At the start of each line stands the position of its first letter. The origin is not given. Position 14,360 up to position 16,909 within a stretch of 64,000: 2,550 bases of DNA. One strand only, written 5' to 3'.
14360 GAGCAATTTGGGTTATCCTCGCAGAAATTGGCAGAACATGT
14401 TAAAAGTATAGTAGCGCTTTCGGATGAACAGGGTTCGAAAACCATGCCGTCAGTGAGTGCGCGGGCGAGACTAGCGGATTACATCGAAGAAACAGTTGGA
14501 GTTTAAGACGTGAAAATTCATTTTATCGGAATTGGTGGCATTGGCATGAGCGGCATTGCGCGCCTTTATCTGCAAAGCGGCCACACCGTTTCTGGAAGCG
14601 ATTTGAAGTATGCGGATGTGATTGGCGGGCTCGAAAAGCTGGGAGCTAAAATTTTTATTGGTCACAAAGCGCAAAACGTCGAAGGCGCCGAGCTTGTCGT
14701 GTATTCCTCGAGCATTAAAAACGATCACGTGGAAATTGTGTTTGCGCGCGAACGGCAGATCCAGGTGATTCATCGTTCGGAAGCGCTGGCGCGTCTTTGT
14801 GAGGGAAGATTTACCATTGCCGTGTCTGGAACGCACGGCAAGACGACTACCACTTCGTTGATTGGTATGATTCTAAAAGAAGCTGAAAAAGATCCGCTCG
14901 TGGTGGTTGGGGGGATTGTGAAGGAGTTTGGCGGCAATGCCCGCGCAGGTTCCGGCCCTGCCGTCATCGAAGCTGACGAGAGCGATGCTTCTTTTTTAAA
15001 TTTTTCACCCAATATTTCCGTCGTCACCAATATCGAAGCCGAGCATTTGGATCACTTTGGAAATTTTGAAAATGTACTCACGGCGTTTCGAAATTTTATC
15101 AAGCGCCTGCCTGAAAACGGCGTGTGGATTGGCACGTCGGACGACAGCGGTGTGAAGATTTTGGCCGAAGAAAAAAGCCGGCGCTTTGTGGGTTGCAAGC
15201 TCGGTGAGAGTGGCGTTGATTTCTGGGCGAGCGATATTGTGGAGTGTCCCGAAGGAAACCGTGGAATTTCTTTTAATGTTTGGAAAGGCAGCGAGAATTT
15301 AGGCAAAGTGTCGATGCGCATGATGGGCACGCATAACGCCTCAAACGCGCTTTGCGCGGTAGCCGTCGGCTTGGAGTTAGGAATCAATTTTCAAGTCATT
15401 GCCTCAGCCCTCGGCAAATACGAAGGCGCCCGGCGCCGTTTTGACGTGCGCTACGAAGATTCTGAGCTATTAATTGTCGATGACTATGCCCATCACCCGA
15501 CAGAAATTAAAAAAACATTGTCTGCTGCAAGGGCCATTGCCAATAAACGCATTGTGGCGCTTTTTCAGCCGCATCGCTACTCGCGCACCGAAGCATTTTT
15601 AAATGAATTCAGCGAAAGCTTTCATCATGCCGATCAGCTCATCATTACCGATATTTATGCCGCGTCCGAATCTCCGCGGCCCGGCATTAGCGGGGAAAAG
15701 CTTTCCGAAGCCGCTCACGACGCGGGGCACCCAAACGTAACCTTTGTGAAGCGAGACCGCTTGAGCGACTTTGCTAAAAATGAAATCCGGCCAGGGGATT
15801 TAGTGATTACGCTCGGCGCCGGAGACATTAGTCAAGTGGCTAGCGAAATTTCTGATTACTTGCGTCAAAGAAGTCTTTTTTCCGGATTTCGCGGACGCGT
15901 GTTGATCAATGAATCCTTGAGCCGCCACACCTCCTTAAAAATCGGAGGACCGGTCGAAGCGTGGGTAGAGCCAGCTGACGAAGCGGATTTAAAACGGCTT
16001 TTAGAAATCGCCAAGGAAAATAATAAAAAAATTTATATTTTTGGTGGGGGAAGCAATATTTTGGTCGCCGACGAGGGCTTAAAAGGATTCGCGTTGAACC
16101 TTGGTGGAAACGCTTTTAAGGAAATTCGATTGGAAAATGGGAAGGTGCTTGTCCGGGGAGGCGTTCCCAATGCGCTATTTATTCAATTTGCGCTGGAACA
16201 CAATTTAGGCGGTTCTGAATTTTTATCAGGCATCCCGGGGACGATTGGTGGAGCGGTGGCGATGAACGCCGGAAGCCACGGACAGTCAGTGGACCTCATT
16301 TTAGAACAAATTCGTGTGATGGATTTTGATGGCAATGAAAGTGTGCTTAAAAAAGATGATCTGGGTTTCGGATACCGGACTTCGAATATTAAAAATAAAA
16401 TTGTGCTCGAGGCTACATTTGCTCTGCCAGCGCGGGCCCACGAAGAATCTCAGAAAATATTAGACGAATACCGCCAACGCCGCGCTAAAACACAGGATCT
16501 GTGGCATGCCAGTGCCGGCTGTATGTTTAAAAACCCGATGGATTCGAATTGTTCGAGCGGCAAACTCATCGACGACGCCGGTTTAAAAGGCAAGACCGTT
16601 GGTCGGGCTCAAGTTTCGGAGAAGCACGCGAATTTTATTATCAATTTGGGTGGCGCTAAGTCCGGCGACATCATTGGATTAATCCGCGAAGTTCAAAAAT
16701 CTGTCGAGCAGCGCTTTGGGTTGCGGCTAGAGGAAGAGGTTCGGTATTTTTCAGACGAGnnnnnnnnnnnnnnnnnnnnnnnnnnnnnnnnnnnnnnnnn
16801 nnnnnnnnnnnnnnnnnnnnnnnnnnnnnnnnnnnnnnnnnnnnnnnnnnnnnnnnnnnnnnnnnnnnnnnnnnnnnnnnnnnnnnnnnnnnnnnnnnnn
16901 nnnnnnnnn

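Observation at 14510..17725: Single 1071-aa ORF fusing MurC, MurB and Ddl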

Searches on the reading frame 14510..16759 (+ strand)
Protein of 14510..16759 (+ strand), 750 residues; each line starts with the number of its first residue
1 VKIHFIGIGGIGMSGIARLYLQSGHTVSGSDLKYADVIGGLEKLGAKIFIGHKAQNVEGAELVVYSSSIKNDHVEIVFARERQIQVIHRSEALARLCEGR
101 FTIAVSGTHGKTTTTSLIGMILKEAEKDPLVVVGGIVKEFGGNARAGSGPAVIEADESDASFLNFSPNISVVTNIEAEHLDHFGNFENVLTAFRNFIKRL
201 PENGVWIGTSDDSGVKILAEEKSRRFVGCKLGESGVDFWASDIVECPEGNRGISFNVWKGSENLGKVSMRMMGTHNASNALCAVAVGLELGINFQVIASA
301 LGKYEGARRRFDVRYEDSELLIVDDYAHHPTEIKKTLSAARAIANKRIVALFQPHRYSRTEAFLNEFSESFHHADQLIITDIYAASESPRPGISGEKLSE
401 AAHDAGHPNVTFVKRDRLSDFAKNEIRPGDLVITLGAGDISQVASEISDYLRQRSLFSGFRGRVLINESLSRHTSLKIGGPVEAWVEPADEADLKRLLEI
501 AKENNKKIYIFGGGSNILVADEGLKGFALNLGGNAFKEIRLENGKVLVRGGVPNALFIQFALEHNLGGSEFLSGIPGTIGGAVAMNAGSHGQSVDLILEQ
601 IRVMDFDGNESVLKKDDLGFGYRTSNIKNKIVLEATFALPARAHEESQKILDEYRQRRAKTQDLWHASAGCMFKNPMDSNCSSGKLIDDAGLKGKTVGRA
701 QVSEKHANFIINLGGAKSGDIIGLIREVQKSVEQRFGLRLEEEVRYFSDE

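Call 95: predict_structure(alignment_id=A3)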
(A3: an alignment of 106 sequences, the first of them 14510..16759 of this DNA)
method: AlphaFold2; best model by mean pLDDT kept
length: 750 residues; sequences in the alignment: 106
mean_pLDDT: 94.4   pTM: 0.74
mean pLDDT of the five models: 94.4, 93.8, 93.3, 92.9, 92.7
residues with pLDDT >= 90: 653; 70-90: 94; 50-70: 3; < 50: 0
segments of 3 or more residues with pLDDT < 50: none
pLDDT, mean of each block of 10 residues (from residue 1): 96 96 96 89 93 95 94 97 97 96 96 97 98 94 95 92 95 91 91 97 96 96 96 93 91 96 97 94 98 98 91 89 93 92 86 94 95 97 89 97 97 96 94 93 91 84 91 94 96 97 95 90 94 97 97 97 97 93 93 96 97 96 92 98 96 93 91 91 96 97 97 93 97 97 88
secondary structure, 60 per line:
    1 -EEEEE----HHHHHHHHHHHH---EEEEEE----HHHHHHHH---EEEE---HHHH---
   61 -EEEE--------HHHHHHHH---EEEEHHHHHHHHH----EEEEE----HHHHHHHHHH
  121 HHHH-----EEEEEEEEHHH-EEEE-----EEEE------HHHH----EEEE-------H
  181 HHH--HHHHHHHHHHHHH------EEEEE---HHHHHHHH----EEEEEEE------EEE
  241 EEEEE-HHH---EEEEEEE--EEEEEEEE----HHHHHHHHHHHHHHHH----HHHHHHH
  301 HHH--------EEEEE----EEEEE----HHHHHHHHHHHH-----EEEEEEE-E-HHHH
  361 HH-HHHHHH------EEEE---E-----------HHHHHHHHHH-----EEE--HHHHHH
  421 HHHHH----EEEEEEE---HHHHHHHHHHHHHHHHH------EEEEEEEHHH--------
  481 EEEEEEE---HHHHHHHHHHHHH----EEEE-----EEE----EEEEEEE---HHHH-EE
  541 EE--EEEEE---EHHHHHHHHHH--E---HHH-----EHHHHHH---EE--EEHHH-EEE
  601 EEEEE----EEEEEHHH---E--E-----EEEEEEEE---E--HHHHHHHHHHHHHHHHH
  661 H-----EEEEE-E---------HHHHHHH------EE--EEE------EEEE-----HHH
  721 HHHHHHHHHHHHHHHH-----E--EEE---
elements in order (helices of 4 or more, strands of 3 or more residues): E2-6 H11-22 E26-31 H36-43 E47-50 H54-57 E62-65 H74-81 E85-88 H89-97 E102-106 H111-124 E130-137 E142-145 E151-154 H161-164 E169-172 H180-183 H186-198 E205-209 H213-220 E225-231 E238-245 E253-259 E262-269 H274-289 H294-303 E312-316 E321-325 H330-341 E347-353 H357-362 H364-369 E376-379 H395-404 E410-412 H415-425 E430-436 H440-456 E463-469 E481-487 H491-503 E508-511 E517-519 E524-530 H534-537 E539-542 E545-549 H554-563 H579-584 E598-605 E610-614 E630-637 H644-661 E667-671 H683-689 E700-702 E709-712 H718-736 E745-747
